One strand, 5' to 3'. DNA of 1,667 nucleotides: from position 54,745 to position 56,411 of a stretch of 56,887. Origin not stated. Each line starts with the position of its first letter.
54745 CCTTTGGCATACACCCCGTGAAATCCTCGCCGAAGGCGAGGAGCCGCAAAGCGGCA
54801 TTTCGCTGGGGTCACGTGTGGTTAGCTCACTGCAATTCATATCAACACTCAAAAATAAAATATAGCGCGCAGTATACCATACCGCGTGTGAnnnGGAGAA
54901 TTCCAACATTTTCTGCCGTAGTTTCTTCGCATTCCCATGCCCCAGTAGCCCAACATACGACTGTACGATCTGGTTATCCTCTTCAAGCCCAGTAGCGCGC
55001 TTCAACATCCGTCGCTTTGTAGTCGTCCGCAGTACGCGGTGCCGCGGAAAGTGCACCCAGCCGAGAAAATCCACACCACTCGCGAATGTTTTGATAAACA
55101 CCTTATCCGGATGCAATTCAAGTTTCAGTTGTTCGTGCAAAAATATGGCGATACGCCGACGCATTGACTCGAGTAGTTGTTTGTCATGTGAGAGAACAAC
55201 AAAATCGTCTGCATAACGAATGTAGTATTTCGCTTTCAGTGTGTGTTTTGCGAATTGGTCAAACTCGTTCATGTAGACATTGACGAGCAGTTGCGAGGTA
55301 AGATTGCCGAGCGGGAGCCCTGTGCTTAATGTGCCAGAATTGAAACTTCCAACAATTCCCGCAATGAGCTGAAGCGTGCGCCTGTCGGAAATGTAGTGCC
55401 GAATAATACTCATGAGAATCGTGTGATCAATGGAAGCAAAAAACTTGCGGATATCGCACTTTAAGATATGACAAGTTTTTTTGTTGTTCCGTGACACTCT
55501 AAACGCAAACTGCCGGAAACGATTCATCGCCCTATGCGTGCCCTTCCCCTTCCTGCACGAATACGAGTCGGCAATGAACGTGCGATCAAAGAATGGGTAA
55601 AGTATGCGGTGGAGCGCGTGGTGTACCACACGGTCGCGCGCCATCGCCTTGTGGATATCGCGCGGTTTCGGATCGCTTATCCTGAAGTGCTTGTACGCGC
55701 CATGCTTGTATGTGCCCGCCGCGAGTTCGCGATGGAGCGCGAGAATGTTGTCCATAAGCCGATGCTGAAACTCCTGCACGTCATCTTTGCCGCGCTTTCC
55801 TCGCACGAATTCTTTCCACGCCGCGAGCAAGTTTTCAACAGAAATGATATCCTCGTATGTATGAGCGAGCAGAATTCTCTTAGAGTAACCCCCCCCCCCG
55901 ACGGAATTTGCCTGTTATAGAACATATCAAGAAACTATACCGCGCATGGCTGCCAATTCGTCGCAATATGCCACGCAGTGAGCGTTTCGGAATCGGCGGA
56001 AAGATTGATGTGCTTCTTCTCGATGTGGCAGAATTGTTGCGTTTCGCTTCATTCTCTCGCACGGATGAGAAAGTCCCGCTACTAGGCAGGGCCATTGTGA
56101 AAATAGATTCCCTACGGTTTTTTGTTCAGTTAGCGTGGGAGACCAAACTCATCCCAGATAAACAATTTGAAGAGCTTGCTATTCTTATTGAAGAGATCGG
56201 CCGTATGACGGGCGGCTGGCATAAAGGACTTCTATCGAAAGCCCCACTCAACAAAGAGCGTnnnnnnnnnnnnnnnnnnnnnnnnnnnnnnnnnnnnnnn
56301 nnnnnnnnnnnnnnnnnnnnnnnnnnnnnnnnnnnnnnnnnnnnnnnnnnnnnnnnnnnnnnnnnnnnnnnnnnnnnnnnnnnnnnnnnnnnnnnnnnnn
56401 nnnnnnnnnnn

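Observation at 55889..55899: G11 homopolymer puts the DGR RT start codon out of frame: candidate phase-variable (ON/OFF) hypermutation switch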

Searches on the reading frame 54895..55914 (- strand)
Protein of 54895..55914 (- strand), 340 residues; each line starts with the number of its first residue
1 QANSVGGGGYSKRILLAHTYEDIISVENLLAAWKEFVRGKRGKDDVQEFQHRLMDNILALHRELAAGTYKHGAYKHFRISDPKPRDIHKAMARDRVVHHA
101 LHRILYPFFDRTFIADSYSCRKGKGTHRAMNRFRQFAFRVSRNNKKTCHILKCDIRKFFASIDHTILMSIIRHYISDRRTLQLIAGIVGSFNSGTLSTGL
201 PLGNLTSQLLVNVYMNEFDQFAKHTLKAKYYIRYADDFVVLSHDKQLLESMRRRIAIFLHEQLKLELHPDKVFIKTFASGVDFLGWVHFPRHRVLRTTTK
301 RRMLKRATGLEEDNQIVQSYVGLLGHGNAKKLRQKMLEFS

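Call 4: search_protein_families(library=pfam, proteins=[window:54895-55914:-], max_evalue=0.01)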
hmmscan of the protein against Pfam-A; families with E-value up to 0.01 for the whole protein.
window:54895-55914:- (340 aa): 1 family
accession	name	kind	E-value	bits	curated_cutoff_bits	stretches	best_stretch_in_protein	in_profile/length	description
PF00078.32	RVT_1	-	7.5e-22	78.5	29.6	1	90-286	15-203/205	Reverse transcriptase (RNA-dependent DNA polymerase)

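Call 5: search_protein_families(library=ncbifam, proteins=[window:54895-55914:-], max_evalue=0.01)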
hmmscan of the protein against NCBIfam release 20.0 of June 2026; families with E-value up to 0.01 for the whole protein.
window:54895-55914:- (340 aa): 7 families
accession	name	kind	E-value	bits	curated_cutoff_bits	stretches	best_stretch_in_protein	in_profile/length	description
TIGR04416.1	group_II_RT_mat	equivalog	3.7e-45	154.6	300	1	27-297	2-276/353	group II intron reverse transcriptase/maturase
NF041747.1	Drt3a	equivalog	2.7e-21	76.4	200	1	145-276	108-239/412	antiviral reverse transcriptase Drt3a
NF041746.1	Drt2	equivalog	4.8e-16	58.9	390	2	197-306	221-339/416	antiviral reverse transcriptase Drt2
NF038233.2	retron_St85_RT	exception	1.7e-15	57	235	1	143-262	84-202/289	retron St85 family RNA-directed DNA polymerase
NF041750.1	Drt5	equivalog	8.5e-11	41.5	550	1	127-272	106-248/484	antiviral reverse transcriptase Drt5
NF042941.1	Retron_TIR_antiphage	equivalog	8.3e-06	24.8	600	1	141-251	85-193/464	TIR domain-containing anti-phage reverse transcriptase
TIGR04499.1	abortive_AbiA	subfamily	2.3e-05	23.3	250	1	131-247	129-257/615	AbiA family abortive infection protein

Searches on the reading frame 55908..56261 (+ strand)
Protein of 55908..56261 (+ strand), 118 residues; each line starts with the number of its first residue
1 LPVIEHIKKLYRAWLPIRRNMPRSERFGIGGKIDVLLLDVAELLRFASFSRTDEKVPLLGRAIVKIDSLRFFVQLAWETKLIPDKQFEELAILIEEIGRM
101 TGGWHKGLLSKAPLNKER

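Call 4: search_protein_families(library=pfam, proteins=[window:55908-56261:+], max_evalue=0.01)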
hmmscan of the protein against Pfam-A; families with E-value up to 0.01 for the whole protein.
window:55908-56261:+ (118 aa): 1 family
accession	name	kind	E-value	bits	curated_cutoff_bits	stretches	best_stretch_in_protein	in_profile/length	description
PF22296.2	bAvd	-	1e-14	55.3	40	1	4-107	4-106/107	bAvd-like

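Call 5: search_protein_families(library=ncbifam, proteins=[window:55908-56261:+], max_evalue=0.01)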
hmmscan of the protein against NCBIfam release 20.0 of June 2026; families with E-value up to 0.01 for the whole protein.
window:55908-56261:+ (118 aa): 1 family
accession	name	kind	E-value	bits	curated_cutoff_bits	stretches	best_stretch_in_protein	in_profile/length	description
NF033474.1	DivGenRetAVD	equivalog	8.3e-20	71.1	80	1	1-106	1-104/104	diversity-generating retroelement protein Avd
